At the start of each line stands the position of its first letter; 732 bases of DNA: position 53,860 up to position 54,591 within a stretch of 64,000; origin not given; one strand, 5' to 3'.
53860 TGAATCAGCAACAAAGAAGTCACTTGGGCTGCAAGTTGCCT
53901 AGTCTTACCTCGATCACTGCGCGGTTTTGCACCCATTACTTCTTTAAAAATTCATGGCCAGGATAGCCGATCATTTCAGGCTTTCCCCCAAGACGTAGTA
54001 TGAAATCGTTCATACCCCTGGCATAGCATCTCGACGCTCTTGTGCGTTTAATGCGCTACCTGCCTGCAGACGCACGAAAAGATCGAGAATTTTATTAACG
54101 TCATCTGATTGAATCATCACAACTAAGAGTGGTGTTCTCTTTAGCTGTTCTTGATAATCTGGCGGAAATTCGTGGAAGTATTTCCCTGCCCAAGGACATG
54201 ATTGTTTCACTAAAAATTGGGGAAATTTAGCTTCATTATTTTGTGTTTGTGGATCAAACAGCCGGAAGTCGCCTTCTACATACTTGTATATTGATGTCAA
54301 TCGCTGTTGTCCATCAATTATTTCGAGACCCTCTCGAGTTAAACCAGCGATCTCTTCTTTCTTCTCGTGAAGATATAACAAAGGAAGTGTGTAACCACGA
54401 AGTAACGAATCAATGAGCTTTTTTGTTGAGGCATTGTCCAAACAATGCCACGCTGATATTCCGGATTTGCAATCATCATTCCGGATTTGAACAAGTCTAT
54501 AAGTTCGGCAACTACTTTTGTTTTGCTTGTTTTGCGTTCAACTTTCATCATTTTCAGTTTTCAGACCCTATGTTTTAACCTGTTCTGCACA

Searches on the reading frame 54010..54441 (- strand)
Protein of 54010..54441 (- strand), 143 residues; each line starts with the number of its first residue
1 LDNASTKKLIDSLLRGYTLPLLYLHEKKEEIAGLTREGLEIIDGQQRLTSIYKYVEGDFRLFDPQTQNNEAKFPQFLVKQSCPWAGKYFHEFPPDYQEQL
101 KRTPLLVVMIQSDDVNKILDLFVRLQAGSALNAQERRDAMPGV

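Call 45: search_protein_families(library=pfam, proteins=[window:54010-54441:-])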
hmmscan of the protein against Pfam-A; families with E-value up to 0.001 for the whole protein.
window:54010-54441:- (143 aa): 1 family
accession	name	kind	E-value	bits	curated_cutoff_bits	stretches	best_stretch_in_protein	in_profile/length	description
PF03235.19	GmrSD_N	-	3.7e-13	50.5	33.2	1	6-135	28-192/199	GmrSD restriction endonuclease, N-terminal domain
